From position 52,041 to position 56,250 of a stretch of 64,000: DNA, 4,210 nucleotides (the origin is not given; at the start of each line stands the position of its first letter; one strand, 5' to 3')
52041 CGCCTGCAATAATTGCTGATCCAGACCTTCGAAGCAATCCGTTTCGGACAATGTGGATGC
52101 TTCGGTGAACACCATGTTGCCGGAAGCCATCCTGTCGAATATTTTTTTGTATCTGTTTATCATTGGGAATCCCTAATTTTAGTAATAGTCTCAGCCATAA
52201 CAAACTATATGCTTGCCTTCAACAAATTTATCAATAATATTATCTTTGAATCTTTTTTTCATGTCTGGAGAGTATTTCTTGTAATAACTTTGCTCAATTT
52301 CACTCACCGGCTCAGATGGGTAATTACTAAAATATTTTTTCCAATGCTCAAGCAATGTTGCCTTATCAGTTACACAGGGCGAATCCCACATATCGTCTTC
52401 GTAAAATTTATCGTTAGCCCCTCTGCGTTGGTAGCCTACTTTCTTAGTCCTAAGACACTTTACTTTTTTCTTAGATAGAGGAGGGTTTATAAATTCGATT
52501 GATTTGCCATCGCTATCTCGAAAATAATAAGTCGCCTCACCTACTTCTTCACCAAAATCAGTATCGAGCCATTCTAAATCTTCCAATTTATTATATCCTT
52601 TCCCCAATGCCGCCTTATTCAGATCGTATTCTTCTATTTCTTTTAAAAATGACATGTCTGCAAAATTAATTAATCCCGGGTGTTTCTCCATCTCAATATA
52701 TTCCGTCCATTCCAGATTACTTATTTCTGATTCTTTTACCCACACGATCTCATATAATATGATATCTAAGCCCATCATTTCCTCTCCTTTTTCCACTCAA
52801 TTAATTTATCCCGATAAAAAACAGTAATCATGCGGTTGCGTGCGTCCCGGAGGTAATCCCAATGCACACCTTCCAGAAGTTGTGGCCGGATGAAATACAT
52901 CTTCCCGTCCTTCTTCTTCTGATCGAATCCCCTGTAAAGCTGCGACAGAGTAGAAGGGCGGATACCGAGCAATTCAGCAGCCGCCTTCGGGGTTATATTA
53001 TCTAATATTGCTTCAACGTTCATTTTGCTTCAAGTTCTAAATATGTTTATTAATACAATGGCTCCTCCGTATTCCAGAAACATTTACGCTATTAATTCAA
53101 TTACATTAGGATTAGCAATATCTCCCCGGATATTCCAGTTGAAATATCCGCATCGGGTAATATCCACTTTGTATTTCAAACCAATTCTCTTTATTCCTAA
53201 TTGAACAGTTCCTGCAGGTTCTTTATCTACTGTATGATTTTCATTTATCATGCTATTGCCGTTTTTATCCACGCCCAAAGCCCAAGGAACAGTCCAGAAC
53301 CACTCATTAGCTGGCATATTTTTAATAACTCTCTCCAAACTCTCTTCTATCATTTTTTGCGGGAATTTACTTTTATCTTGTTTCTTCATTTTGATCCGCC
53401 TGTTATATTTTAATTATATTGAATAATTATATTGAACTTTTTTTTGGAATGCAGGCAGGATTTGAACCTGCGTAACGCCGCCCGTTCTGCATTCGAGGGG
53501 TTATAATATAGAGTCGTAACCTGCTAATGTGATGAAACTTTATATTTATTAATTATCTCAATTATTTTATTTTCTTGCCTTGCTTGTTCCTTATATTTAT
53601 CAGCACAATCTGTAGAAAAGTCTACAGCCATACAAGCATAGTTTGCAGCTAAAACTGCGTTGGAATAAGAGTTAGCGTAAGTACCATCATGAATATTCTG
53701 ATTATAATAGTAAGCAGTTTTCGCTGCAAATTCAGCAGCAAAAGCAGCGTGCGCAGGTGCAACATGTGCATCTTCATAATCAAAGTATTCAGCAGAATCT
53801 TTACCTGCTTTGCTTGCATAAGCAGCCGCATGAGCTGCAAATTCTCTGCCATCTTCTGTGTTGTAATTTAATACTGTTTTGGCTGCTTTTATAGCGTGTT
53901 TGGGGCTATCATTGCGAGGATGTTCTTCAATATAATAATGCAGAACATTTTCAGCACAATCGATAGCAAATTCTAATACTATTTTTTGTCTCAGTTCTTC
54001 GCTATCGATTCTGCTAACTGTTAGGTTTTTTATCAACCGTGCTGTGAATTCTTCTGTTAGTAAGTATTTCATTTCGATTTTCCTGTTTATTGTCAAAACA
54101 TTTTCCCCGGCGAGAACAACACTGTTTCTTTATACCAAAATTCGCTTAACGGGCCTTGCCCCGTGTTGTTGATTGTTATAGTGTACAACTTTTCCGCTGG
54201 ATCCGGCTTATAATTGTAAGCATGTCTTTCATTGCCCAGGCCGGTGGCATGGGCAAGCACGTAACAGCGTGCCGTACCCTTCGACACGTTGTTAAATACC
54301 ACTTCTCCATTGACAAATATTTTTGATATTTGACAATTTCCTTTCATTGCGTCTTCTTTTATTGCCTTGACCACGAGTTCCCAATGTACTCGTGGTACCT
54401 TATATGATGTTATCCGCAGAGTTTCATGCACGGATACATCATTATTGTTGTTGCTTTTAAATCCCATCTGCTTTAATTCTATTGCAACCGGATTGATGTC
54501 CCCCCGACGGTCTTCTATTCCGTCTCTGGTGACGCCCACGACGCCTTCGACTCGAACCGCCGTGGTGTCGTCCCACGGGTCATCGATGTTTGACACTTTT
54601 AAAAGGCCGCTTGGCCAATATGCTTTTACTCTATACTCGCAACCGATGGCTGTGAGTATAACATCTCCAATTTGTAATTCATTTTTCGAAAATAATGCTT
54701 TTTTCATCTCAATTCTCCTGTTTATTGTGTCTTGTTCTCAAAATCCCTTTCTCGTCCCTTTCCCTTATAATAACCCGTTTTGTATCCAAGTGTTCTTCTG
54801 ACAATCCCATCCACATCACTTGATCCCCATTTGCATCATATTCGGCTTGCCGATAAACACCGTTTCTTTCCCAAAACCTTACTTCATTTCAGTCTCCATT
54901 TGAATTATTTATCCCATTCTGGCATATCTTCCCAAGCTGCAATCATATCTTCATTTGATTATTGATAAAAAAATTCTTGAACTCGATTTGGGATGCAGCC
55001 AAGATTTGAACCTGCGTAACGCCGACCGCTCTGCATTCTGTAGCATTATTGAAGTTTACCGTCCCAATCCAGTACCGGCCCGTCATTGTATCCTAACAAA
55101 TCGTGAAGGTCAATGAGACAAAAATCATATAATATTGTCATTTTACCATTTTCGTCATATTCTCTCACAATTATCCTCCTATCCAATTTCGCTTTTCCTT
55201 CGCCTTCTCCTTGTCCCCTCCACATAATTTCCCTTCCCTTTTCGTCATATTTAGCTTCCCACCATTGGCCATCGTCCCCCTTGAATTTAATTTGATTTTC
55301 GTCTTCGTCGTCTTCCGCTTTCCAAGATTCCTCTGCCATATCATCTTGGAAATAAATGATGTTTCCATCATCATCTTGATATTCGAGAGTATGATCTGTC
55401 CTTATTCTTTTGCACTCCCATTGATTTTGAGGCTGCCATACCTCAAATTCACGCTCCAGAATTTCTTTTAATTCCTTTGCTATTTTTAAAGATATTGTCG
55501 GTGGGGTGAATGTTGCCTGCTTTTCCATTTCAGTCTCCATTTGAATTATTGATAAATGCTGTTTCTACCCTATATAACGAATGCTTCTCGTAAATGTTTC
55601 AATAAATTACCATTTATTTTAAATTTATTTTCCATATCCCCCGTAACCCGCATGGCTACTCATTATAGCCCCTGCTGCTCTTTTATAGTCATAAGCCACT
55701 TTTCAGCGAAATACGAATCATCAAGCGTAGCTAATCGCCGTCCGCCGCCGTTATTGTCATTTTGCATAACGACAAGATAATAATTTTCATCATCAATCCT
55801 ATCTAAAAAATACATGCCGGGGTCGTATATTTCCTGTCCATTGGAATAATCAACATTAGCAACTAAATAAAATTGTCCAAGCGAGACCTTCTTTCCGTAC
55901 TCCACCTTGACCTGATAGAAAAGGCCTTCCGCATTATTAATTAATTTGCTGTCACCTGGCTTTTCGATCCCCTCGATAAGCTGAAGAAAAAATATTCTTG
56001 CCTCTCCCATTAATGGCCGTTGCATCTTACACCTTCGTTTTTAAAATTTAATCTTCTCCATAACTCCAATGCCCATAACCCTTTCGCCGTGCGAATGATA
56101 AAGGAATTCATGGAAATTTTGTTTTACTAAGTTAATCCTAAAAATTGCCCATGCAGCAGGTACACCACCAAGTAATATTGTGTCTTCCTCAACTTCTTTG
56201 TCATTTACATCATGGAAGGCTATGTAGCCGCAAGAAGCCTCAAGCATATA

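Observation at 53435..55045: Pair of ~60-bp tRNA T-arm-like direct repeats bracketing a two-gene cassette, next to a decayed gene duplicate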

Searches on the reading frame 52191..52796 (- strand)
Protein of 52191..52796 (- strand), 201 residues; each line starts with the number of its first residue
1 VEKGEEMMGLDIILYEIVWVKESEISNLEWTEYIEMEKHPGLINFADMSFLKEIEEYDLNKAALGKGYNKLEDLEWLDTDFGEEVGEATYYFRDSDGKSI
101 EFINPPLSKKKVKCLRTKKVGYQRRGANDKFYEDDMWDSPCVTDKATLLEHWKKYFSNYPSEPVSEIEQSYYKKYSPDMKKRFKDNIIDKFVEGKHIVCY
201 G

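Call 18: search_protein_families(library=pfam, proteins=[window:52191-52796:-], max_evalue=0.1)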
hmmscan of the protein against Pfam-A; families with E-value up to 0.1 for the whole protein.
window:52191-52796:- (201 aa): 0 families

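Call 19: search_protein_families(library=phrogs, proteins=[window:52191-52796:-], max_evalue=0.01)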
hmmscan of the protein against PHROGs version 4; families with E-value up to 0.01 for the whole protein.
window:52191-52796:- (201 aa): 0 families

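Call 26: find_related_loci(query=window:52191-52796:-, collection=viral_contigs, flank=10000)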
Query window:52191-52796:- (201 aa) in viral_contigs; peptide patterns used: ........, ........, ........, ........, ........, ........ (x = any residue, [..] = any of these).
4 stretches matched a pattern, but none encodes a relative of the query by tblastn (E <= 1e-3).

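Call 87: search_protein_families(library=ncbifam, proteins=[window:52191-52796:-], max_evalue=0.05)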
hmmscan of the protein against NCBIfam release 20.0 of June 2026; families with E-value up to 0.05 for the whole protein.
window:52191-52796:- (201 aa): 0 families

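Call 88: search_protein_families(library=padloc, proteins=[window:52191-52796:-], max_evalue=0.05)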
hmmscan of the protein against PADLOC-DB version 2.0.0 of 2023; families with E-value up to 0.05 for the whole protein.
window:52191-52796:- (201 aa): 0 families

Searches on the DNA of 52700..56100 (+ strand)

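Call 13: search_dna_similar(query=window:52700-56100:+, collection=phages, mode=distant, max_rows=30)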
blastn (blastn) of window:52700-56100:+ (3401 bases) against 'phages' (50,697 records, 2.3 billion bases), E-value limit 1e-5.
No match.

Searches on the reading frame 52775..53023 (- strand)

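Call 18: search_protein_families(library=pfam, proteins=[window:52775-53023:-], max_evalue=0.1)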
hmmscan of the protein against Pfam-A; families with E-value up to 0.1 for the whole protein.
window:52775-53023:- (82 aa): 5 families
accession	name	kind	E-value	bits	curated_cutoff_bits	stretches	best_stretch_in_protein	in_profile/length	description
PF01381.28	HTH_3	-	0.012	16.1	23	1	9-32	9-32/55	Helix-turn-helix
PF02954.25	HTH_8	-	0.013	15.6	22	1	13-27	22-36/42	Bacterial regulatory protein, Fis family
PF13384.12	HTH_23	-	0.025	14.8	24.6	1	7-35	15-43/50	Homeodomain-like domain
PF12728.13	HTH_17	-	0.026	15.2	27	0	11-29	3-21/51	Helix-turn-helix domain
PF13518.12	HTH_28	-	0.04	14.5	25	1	8-40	11-43/52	Helix-turn-helix domain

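Call 19: search_protein_families(library=phrogs, proteins=[window:52775-53023:-], max_evalue=0.01)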
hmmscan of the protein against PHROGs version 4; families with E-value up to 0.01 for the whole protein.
window:52775-53023:- (82 aa): 1 family
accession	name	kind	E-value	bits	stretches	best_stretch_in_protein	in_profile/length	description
phrog_26463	-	unknown function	0.0075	16.9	0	38-68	18-48/53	-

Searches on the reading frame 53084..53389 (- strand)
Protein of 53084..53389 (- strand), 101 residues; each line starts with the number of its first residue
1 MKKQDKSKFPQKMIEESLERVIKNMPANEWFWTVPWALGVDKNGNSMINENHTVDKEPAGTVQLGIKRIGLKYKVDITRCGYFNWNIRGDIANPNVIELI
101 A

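Call 18: search_protein_families(library=pfam, proteins=[window:53084-53389:-], max_evalue=0.1)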
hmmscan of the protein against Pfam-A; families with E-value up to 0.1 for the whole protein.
window:53084-53389:- (101 aa): 1 family
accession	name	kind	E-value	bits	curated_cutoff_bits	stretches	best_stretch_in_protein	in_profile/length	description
PF14306.12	PUA_2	-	0.084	12.9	27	1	13-75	56-119/159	PUA-like domain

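Call 19: search_protein_families(library=phrogs, proteins=[window:53084-53389:-], max_evalue=0.01)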
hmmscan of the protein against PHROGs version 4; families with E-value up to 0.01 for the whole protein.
window:53084-53389:- (101 aa): 0 families

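Call 24: find_encoding_contigs(protein=window:53084-53389:-, flank=8000, max_places=10)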
Protein window:53084-53389:- (101 aa): no gene with exactly this product is on record in the collection.

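Call 87: search_protein_families(library=ncbifam, proteins=[window:53084-53389:-], max_evalue=0.05)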
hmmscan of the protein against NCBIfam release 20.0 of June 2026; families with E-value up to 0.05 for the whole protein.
window:53084-53389:- (101 aa): 1 family
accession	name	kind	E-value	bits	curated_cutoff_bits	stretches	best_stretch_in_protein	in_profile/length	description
NF003166.0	PRK04149.1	subfamily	0.0085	14.5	387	1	13-78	60-125/393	sulfate adenylyltransferase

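Call 88: search_protein_families(library=padloc, proteins=[window:53084-53389:-], max_evalue=0.05)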
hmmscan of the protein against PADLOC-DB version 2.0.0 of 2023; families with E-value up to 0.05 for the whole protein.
window:53084-53389:- (101 aa): 0 families
